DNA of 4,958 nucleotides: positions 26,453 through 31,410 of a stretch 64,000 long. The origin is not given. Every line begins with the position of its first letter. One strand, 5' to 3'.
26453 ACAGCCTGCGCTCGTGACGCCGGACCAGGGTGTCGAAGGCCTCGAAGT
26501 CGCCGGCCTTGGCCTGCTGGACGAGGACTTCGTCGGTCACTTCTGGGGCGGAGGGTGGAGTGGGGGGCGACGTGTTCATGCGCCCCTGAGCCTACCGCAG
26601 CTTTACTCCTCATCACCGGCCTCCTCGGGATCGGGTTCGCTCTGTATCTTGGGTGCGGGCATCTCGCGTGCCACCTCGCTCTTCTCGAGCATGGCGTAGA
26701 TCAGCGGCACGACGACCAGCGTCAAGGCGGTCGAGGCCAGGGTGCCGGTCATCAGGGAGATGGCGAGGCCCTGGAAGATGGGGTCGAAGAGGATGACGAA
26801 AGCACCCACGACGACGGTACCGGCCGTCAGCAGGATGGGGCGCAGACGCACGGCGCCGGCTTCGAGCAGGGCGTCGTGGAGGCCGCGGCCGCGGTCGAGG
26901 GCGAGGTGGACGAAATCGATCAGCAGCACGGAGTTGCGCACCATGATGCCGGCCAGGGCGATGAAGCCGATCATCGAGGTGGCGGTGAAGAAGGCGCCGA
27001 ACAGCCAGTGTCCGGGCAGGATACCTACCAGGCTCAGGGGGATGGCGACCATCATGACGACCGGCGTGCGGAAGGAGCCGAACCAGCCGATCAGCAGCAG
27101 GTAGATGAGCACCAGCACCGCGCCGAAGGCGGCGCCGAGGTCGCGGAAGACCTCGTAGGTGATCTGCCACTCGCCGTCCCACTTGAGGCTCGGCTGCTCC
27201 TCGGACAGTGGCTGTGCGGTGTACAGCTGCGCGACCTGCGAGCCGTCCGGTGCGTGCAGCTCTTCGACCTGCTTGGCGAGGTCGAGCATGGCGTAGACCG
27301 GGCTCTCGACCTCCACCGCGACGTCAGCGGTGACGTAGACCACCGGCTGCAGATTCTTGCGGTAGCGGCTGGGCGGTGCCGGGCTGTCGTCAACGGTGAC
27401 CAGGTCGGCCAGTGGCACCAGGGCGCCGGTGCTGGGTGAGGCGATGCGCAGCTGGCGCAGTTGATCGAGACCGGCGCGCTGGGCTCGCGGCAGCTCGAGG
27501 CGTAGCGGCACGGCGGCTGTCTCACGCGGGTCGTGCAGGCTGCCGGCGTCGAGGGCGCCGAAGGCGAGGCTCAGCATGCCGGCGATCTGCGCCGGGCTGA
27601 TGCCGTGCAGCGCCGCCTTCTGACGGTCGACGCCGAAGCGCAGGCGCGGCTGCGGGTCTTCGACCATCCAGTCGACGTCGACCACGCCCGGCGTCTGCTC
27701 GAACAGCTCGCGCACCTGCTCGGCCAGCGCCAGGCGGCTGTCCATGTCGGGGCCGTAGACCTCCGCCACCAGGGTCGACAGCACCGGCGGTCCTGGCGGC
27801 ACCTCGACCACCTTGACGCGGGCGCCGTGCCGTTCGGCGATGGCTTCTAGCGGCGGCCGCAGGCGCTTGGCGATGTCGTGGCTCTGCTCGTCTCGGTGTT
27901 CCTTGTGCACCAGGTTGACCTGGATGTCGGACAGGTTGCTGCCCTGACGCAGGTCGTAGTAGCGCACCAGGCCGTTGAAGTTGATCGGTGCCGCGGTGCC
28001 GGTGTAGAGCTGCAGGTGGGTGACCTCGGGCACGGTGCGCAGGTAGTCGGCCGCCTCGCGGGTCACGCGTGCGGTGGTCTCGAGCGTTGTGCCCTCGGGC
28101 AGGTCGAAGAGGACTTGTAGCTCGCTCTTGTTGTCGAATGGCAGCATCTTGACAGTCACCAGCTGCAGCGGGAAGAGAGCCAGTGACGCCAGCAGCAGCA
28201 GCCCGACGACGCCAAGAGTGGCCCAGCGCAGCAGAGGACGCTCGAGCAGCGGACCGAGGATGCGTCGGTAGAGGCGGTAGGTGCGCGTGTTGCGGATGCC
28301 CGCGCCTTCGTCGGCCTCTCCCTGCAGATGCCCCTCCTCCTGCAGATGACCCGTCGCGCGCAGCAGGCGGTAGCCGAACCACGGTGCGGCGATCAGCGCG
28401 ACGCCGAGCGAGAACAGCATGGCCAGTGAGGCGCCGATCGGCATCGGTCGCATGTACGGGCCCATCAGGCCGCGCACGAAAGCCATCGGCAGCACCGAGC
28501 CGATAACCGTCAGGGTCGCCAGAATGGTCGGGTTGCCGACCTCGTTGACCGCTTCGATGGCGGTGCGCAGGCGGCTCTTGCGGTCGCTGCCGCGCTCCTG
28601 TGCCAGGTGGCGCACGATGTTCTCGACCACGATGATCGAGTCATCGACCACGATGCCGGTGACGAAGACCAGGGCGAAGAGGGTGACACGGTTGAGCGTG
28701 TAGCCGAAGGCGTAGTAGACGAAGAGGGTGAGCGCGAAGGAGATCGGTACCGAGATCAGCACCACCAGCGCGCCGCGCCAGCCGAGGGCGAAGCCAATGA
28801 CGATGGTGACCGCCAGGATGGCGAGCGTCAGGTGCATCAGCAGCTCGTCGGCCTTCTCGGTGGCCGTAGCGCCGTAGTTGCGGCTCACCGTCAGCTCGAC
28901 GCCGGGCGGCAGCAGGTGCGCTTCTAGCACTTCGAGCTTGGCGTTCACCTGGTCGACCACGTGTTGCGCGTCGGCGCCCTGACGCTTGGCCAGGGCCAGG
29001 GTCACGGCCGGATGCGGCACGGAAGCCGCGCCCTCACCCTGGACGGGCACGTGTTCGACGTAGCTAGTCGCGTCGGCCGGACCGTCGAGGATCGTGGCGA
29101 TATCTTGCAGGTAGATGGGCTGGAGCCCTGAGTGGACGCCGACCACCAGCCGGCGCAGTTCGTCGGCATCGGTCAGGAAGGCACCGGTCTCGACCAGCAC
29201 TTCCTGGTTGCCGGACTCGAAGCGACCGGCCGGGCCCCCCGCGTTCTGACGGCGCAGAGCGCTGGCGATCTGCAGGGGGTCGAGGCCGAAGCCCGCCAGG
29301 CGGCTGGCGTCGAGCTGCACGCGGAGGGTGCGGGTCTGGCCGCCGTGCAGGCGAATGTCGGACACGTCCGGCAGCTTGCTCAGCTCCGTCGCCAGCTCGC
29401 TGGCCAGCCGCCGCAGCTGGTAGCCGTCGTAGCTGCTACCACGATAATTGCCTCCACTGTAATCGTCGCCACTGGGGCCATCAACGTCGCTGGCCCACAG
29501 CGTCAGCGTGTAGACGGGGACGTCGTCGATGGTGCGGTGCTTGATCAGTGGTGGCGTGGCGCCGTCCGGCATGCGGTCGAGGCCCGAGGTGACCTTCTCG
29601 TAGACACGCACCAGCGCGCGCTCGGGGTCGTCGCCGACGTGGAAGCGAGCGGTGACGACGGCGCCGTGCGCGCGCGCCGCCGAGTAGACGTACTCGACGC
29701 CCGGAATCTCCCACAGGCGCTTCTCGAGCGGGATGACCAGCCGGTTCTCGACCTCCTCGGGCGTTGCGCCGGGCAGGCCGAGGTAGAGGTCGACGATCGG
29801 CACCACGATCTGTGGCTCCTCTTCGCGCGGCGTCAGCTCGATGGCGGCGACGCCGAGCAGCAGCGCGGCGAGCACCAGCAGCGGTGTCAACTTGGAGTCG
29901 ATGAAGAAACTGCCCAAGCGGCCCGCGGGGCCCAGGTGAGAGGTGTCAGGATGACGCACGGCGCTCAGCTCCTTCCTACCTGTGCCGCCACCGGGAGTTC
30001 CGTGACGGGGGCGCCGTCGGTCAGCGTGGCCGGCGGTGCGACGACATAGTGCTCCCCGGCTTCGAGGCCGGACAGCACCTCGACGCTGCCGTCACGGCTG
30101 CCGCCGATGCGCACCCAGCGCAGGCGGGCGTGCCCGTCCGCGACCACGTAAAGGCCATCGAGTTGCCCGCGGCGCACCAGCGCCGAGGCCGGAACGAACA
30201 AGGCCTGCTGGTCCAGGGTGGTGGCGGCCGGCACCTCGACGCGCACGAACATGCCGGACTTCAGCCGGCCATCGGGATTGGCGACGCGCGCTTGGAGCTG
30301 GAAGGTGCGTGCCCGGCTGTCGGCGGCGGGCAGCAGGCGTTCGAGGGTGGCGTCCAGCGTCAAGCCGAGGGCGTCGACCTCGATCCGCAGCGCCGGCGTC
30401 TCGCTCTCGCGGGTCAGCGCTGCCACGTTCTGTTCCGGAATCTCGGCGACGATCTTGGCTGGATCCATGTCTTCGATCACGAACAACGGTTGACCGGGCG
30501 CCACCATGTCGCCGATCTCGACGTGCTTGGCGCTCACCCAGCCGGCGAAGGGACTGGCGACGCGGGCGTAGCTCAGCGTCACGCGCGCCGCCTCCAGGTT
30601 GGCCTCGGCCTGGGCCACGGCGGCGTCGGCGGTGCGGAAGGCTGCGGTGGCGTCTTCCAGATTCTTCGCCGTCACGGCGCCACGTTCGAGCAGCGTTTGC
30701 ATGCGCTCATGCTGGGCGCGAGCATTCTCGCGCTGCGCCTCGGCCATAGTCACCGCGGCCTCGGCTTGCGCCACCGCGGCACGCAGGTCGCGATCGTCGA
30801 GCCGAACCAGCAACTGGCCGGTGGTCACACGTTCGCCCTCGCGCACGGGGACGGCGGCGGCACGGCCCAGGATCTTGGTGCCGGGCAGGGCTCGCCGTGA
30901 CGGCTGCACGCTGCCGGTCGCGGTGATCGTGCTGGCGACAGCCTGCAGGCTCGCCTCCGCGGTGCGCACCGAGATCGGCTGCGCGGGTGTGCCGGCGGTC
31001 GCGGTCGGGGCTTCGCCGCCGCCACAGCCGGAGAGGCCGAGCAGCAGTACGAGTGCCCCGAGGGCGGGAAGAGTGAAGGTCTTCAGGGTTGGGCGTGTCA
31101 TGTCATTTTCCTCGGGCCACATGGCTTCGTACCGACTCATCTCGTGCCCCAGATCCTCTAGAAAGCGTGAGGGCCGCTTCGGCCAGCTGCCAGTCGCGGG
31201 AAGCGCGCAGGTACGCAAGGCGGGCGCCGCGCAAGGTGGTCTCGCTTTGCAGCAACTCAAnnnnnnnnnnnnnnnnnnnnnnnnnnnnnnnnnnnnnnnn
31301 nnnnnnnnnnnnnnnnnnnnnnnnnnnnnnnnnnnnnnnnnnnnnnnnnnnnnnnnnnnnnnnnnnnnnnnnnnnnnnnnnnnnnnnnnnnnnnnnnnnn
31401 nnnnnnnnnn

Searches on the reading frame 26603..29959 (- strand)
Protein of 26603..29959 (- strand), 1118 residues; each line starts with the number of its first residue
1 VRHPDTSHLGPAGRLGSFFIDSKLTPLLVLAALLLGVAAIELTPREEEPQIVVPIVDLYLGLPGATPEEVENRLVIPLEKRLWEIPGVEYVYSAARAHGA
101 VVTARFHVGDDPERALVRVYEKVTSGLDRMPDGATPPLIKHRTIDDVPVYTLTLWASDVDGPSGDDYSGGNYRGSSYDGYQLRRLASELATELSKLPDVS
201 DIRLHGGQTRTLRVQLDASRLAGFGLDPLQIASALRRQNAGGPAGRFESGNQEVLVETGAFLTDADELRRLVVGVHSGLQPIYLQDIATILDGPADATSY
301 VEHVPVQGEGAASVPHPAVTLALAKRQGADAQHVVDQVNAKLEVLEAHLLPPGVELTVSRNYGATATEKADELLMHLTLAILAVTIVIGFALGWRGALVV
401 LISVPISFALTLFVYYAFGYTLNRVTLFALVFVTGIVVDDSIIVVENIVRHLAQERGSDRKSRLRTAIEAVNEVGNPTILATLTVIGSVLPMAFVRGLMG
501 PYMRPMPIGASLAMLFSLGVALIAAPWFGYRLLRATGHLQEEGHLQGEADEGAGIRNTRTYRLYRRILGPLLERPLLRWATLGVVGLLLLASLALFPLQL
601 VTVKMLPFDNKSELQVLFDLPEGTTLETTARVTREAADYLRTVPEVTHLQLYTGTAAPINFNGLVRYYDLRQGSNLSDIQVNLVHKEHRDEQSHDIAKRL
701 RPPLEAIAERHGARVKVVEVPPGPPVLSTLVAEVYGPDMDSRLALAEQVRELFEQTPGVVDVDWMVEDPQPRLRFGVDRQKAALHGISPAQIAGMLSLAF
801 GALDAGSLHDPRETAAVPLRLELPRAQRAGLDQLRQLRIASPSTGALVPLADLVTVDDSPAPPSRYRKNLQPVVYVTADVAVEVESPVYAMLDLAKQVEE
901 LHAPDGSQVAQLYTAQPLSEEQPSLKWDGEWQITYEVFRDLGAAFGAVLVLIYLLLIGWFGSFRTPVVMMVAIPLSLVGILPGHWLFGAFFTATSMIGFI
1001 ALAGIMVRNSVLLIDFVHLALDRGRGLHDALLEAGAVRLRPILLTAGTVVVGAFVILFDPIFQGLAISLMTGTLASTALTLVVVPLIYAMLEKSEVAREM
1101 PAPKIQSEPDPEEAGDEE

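Call 69: search_protein_families(library=pfam, proteins=[window:26603-29959:-], max_evalue=0.001)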
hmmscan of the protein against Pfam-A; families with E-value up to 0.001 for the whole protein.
window:26603-29959:- (1118 aa): 2 families
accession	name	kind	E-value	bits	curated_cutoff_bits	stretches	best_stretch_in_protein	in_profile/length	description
PF00873.25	ACR_tran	-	2.1e-158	529.4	28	1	17-1091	3-1020/1021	AcrB/AcrD/AcrF family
PF02355.23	SecD_SecF_C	-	9.6e-08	32.1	20.5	1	358-497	21-154/189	Protein export membrane protein SecD/SecF, C-terminal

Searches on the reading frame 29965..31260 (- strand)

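Call 69: search_protein_families(library=pfam, proteins=[window:29965-31260:-], max_evalue=0.001)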
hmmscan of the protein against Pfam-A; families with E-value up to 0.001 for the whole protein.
window:29965-31260:- (431 aa): 4 families
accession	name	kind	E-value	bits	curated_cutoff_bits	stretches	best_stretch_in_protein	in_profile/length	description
PF16576.10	HlyD_D23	-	5.1e-23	81.9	30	1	109-339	3-214/214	Barrel-sandwich domain of CusB or HlyD membrane-fusion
PF13437.12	HlyD_3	-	1.7e-17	64.5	22.2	1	234-336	2-106/106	HlyD family secretion protein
PF13533.13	Biotin_lipoyl_2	-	2.1e-08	34.2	29.8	0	233-263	2-32/32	Biotin-lipoyl like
PF05896.17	NQRA_N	-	0.00029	21.4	25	0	217-273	14-70/94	NqrA N-terminal barrel-sandwich hybrid domain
